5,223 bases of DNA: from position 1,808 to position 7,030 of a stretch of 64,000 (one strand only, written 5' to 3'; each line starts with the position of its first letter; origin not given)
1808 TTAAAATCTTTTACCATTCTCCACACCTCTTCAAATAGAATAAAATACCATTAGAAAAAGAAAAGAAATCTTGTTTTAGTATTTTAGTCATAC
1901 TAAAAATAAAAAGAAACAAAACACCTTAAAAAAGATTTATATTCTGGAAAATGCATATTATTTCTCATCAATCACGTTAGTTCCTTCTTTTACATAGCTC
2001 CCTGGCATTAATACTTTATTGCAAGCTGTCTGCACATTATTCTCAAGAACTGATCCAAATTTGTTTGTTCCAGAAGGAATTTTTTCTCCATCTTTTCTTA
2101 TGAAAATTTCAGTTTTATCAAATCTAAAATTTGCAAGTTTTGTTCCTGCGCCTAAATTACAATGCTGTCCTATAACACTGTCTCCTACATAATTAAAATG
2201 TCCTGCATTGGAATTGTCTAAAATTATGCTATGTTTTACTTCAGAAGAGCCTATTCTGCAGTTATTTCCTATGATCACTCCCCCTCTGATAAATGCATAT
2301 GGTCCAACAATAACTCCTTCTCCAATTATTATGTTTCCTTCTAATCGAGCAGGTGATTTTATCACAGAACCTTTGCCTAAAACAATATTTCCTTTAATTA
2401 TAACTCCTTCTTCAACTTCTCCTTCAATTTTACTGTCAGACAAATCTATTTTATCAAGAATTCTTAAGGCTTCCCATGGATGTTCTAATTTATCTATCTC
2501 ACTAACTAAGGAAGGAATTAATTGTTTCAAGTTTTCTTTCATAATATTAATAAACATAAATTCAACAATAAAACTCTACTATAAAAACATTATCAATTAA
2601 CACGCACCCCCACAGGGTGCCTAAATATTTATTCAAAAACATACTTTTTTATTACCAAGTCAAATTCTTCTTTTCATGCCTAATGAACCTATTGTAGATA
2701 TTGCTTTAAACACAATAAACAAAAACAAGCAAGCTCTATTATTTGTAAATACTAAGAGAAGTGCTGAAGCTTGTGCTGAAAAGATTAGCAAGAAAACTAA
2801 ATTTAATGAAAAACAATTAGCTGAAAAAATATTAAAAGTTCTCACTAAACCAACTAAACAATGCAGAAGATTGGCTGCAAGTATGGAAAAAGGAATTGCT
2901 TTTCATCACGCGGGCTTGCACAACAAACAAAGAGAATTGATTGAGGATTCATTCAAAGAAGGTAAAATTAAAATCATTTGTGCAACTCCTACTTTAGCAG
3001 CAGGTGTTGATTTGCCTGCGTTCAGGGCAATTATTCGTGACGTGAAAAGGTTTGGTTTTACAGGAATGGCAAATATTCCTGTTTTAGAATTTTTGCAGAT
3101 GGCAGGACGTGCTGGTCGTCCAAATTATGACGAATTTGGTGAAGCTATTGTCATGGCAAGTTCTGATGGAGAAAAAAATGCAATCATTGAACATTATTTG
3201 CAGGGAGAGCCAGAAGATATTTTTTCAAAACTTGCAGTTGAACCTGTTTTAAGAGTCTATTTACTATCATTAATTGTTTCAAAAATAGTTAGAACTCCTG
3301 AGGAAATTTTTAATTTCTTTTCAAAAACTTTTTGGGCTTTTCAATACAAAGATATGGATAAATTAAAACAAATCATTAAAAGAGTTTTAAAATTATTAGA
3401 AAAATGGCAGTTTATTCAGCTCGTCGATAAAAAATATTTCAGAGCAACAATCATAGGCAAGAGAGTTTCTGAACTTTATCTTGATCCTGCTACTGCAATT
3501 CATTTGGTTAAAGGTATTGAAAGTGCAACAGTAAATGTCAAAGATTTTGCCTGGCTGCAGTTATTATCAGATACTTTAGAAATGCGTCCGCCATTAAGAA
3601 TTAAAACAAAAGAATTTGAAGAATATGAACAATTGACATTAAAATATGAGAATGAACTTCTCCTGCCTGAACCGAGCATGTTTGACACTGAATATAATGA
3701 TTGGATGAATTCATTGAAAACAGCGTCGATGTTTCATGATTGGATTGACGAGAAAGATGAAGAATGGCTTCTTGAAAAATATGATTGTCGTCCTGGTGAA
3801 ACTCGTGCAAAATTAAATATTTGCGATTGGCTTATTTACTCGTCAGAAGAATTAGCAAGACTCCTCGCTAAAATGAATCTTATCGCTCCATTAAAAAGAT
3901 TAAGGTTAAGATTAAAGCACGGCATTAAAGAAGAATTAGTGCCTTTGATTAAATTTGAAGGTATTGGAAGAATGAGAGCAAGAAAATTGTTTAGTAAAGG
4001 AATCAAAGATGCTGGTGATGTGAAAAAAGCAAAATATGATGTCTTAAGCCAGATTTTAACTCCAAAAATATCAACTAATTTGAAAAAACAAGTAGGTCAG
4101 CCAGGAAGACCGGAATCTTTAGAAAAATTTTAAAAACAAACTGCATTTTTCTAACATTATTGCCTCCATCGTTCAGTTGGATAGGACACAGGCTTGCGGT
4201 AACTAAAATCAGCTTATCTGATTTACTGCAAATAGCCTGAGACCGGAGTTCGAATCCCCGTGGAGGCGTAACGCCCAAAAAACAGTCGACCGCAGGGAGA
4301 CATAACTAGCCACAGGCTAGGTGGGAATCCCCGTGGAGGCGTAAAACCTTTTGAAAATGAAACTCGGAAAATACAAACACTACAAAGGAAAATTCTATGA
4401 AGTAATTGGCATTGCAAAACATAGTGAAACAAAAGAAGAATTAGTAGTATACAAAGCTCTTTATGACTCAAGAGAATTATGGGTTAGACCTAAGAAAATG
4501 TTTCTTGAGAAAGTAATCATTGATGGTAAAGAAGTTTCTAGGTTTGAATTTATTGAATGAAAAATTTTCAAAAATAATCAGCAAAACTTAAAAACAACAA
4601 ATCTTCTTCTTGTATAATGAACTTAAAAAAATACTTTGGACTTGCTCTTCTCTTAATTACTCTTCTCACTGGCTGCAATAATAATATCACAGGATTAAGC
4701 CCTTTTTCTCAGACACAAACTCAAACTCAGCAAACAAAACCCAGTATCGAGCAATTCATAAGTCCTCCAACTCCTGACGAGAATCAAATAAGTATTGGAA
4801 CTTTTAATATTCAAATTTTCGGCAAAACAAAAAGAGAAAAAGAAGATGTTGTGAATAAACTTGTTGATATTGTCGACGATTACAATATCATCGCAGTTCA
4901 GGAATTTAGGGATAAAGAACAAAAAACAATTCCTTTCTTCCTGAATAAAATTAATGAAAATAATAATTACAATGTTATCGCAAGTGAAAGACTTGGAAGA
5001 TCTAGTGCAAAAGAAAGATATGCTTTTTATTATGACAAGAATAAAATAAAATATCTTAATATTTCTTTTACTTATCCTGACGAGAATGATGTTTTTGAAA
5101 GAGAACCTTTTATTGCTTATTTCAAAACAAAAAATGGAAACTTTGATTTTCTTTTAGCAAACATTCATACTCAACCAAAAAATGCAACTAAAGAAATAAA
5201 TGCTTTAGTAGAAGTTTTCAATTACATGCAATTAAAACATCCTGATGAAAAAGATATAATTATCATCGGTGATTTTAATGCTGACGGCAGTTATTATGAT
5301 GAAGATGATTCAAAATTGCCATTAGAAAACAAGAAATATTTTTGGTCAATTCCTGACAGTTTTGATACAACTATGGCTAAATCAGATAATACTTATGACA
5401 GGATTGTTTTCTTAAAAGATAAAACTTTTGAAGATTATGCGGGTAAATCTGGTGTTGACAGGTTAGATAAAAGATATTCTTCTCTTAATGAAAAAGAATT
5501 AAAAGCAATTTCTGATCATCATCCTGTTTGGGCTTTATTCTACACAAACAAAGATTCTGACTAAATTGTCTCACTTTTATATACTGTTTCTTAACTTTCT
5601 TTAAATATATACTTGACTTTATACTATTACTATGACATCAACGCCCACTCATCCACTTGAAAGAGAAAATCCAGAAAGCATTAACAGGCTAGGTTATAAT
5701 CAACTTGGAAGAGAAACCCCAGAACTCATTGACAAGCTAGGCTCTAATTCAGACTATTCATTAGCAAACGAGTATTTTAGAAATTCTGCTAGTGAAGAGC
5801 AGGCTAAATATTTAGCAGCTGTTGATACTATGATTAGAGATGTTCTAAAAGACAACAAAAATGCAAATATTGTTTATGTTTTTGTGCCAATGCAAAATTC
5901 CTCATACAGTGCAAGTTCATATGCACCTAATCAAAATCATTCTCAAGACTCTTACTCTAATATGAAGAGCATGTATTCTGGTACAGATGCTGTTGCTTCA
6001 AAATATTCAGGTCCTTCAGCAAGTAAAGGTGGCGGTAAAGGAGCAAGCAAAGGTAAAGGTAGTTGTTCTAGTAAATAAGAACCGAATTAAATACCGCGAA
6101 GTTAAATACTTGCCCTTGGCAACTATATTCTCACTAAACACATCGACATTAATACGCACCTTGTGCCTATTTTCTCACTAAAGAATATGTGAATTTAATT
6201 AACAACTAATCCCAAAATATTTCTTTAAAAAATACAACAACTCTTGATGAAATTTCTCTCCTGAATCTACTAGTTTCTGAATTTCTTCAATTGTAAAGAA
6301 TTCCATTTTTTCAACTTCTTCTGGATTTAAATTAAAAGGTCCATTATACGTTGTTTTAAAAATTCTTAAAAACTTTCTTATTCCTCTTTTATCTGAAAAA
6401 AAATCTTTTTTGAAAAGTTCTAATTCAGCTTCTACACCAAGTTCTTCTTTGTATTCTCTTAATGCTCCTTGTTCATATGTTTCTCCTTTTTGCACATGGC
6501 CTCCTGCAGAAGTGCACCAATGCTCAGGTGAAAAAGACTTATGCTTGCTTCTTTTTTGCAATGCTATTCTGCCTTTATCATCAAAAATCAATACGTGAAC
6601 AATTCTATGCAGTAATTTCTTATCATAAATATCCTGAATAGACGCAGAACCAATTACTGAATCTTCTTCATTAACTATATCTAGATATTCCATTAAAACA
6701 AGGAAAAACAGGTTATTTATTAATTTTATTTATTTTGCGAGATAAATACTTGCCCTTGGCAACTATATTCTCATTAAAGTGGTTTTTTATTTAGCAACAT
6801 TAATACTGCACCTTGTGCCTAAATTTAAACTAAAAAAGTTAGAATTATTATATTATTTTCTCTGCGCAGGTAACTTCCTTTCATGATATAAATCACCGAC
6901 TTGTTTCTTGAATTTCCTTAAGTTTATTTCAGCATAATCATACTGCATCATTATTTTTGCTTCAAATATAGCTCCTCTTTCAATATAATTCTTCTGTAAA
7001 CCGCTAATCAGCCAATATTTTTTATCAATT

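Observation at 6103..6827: Double-hairpin direct repeats bracket a single NUDIX gene like a 640-bp gene cassette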

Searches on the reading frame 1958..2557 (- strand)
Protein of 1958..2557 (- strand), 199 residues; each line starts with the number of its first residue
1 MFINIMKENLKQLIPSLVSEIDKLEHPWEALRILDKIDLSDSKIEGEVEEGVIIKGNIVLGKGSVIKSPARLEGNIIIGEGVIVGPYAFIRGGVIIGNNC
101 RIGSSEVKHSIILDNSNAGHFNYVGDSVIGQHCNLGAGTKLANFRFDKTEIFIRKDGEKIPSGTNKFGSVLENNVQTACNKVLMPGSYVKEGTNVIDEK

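Call 95: search_protein_families(library=pfam, proteins=[window:1958-2557:-], max_evalue=0.01)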
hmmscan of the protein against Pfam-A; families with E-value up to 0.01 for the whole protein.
window:1958-2557:- (199 aa): 3 families
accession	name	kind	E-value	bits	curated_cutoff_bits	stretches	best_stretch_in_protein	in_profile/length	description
PF00132.30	Hexapep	-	2.3e-17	62.3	27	2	75-104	1-30/36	Bacterial transferase hexapeptide (six repeats)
PF25084.1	LbH_EIF2B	-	1.4e-09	38.4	54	1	56-142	2-88/105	EIF2B subunit epsilon LbH domain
PF24894.1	Hexapep_GlmU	-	2.3e-06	28.1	23.3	1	95-148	20-73/104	GlmU-like, C-terminal hexapeptide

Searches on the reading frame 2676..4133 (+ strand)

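Call 21: search_protein_families(library=pfam, proteins=[window:2676-4133:+], max_evalue=0.01)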
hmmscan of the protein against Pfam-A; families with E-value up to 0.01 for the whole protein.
window:2676-4133:+ (485 aa): 4 families
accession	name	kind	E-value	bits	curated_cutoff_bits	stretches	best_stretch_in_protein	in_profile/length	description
PF21280.2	Helicase_dom4_arc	-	5.5e-29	101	27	1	292-416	2-125/125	Archaeal helicase, domain 4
PF00271.37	Helicase_C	-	5.7e-13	49.5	23.5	1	13-149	11-109/110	Helicase conserved C-terminal domain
PF20470.4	HTH_61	-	9.9e-07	29.5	24.3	1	173-248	17-92/92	Helix-turn-helix domain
PF14520.12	HHH_5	-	0.0042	18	27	0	424-464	4-46/57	Helix-hairpin-helix domain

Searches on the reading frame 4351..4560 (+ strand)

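Call 21: search_protein_families(library=pfam, proteins=[window:4351-4560:+], max_evalue=0.01)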
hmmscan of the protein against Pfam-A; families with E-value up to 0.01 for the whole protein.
window:4351-4560:+ (69 aa): 2 families
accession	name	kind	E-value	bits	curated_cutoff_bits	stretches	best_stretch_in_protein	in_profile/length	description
PF07866.17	DUF1653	-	3.6e-29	101.4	23.5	1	6-66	1-61/62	Protein of unknown function (DUF1653)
PF24880.1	DUF7738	-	0.0075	17.2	24.6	1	5-67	29-98/103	Domain of unknown function (DUF7738)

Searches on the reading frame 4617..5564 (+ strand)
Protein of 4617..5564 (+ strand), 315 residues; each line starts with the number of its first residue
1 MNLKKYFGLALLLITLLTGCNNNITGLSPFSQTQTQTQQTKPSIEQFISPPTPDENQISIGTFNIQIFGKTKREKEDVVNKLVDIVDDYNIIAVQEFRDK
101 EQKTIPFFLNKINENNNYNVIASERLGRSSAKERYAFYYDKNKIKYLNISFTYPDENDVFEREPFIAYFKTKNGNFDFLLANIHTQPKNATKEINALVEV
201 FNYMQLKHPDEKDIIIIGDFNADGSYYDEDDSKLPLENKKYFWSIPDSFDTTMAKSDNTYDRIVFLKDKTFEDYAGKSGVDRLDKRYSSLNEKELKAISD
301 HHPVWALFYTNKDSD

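Call 21: search_protein_families(library=pfam, proteins=[window:4617-5564:+], max_evalue=0.01)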
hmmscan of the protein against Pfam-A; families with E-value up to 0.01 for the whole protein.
window:4617-5564:+ (315 aa): 2 families
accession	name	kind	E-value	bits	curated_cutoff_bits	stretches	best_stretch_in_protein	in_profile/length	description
PF03372.29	Exo_endo_phos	-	1.6e-07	31.7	24.5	1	61-228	1-162/225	Endonuclease/Exonuclease/phosphatase family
PF14529.12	Exo_endo_phos_2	-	0.00013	22.2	27.4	1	181-304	4-116/117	Endonuclease-reverse transcriptase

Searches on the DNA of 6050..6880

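Call 93: search_rna_families(source=window, start=6050, end=6880, threshold=evalue, max_evalue=1)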
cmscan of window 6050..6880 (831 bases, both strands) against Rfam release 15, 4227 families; matches with E-value up to 1: 1.
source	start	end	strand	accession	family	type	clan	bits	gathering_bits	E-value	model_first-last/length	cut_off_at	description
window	6689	6704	+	RF01320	CRISPR-DR7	Gene; CRISPR;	CL00015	20.5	37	0.33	15-30/37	no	CRISPR RNA direct repeat element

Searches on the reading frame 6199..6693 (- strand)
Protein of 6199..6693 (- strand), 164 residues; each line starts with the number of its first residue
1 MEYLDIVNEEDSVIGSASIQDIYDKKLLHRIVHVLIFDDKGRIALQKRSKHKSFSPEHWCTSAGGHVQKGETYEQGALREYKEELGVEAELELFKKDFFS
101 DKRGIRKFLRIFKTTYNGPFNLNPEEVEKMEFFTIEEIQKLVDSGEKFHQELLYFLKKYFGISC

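Call 21: search_protein_families(library=pfam, proteins=[window:6199-6693:-], max_evalue=0.01)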
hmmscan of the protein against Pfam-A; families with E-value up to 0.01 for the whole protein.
window:6199-6693:- (164 aa): 2 families
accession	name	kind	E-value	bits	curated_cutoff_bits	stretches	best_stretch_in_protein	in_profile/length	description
PF00293.34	NUDIX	-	1.4e-22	80.6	21.1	1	28-149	2-127/134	NUDIX domain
PF14815.12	NUDIX_4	-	0.0098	16.1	35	0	34-111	3-77/113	NUDIX domain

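Call 32: find_related_loci(query=window:6199-6693:-, collection=genome_contigs, flank=4000)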
Query window:6199-6693:- (164 aa) in genome_contigs; peptide patterns used: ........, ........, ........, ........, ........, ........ (x = any residue, [..] = any of these).
103 stretches matched a pattern; 4 encode a relative of the query (tblastn E <= 1e-3); 4 distinct loci.
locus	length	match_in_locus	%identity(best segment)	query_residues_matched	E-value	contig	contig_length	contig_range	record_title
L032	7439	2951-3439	47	1-162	5e-49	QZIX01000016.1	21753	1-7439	MAG: Candidatus Parcubacteria bacterium isolate SURF_54 contig-100_3615_length_21753_read_count_196998, whole genome sho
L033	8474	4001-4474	49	2-160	1e-48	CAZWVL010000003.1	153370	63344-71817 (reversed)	MAG TPA_asm: uncultured Methanosarcinales archaeon isolate SRP119689_co1_4 genome assembly, contig: NODE_68_length_15337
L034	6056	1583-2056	47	2-160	2e-48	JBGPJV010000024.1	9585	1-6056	MAG: Candidatus Nanoarchaeia archaeon isolate OBJ_0618_7090110_300 k141_1414145_length_9585_cov_12.0000, whole genome sh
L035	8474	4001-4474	46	2-160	1e-46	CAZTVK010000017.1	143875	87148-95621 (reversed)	MAG TPA_asm: uncultured Methanosarcinales archaeon isolate binchicken_co165_273 genome assembly, contig: k141_347070, wh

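Call 40: find_encoding_contigs(protein=window:6199-6693:-, flank=5000, max_places=10)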
Protein window:6199-6693:- (164 aa): no gene with exactly this product is on record in the collection.
